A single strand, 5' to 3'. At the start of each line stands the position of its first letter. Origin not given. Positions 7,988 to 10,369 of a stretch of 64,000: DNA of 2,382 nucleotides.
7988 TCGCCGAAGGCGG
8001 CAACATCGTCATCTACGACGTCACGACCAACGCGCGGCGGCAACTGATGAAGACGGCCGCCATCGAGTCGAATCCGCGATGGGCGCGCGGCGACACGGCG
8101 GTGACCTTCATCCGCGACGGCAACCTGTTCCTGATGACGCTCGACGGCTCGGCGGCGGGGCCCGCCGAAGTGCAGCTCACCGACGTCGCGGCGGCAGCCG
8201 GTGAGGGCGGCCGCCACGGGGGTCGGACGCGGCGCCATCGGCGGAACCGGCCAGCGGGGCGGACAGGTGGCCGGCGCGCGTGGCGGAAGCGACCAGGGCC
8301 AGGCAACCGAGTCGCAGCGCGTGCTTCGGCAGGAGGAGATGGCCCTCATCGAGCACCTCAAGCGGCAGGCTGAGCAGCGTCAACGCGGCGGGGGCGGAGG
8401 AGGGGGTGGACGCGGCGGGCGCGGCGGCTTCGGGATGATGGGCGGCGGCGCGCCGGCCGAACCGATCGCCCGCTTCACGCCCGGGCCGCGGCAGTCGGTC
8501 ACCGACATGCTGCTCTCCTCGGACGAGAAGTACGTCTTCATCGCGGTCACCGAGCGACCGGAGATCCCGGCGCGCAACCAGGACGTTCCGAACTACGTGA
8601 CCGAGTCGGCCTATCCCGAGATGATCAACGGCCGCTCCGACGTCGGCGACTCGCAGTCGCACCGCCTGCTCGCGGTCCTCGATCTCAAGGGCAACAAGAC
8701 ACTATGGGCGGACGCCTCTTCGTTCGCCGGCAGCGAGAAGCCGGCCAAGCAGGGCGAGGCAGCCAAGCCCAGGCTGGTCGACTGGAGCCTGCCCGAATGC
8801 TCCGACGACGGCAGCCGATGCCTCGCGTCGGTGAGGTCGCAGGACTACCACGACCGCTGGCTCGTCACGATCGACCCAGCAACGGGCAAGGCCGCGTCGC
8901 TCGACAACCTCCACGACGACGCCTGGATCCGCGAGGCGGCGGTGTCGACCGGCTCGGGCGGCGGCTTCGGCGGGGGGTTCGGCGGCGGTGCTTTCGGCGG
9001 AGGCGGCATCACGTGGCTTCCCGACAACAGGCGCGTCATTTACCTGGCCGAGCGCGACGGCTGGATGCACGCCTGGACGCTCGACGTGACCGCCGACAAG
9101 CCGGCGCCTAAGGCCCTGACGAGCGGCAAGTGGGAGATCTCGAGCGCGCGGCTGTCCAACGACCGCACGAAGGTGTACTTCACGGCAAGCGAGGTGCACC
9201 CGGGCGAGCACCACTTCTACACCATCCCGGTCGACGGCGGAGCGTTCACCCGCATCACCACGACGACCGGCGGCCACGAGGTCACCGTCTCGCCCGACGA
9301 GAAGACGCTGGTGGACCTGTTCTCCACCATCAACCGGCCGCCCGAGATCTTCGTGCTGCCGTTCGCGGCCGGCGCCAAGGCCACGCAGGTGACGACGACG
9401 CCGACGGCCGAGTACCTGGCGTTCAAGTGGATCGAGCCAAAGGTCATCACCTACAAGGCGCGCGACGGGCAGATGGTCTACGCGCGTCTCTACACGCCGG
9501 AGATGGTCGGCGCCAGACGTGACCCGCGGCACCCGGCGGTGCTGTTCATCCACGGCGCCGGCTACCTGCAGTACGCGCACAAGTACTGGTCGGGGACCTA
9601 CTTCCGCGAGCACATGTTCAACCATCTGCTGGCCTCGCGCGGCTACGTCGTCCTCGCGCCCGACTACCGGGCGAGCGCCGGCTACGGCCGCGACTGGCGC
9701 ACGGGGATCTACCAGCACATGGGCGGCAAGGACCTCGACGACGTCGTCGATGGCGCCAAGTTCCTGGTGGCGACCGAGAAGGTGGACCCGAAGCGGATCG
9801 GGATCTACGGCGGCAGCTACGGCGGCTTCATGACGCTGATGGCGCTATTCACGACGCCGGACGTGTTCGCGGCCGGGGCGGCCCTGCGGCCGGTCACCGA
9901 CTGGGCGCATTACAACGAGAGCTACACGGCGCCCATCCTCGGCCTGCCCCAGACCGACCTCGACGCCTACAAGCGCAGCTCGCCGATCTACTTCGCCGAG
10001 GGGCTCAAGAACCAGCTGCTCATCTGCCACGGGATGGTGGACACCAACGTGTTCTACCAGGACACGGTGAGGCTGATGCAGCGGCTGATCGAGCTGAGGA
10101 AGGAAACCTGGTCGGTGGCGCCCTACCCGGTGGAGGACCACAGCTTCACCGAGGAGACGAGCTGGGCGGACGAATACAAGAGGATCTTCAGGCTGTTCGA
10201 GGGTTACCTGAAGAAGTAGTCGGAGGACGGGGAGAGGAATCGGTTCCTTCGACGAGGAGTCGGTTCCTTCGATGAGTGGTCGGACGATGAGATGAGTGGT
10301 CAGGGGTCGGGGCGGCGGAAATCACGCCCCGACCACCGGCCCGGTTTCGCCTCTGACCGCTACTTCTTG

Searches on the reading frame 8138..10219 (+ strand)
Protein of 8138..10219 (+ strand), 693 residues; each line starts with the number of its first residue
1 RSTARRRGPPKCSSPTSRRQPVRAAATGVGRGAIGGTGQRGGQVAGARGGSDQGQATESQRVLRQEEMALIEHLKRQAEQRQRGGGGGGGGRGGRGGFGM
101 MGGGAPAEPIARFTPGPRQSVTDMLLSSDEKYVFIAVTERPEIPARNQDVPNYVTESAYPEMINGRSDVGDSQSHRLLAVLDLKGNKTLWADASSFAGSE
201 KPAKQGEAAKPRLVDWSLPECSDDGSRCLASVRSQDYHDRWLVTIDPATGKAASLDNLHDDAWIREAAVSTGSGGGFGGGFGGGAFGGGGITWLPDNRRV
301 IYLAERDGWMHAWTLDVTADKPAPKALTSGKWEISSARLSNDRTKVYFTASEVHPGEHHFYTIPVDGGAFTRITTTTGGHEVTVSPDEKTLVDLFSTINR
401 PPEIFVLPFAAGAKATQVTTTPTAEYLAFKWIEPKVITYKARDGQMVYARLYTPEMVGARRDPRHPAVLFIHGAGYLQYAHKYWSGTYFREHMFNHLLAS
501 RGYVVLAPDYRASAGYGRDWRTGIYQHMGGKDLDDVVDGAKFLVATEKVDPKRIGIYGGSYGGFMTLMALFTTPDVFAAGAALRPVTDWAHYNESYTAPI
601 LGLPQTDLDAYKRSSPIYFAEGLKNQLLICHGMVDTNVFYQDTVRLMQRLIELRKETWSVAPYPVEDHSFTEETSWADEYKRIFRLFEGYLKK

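Call 71: search_protein_families(library=pfam, proteins=[window:8138-10219:+], max_evalue=0.001)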
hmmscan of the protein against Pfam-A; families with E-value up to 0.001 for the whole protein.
window:8138-10219:+ (693 aa): 8 families
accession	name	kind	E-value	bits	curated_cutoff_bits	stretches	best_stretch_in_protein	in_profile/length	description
PF00326.27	Peptidase_S9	-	6.3e-47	160.3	22.6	1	496-692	8-211/213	Prolyl oligopeptidase family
PF00930.27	DPPIV_N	-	3.5e-21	75.8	22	1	146-402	126-354/354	Dipeptidyl peptidase IV (DPP IV) N-terminal region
PF20434.5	BD-FAE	-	4.1e-11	43.2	26.8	1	462-571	10-108/215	BD-FAE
PF02129.25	Peptidase_S15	-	7.7e-11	42.6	23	1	443-595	1-139/262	X-Pro dipeptidyl-peptidase (S15 family)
PF01738.24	DLH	-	1.1e-06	28.9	21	1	494-675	33-193/217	Dienelactone hydrolase family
PF00561.26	Abhydrolase_1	-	5.8e-06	26.6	25.8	1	466-591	1-108/245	alpha/beta hydrolase fold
PF07676.18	PD40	-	0.00049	20.4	20.9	0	371-392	2-24/38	WD40-like Beta Propeller Repeat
PF05448.18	AXE1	-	0.00064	19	21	0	437-569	59-193/321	Acetyl xylan esterase (AXE1)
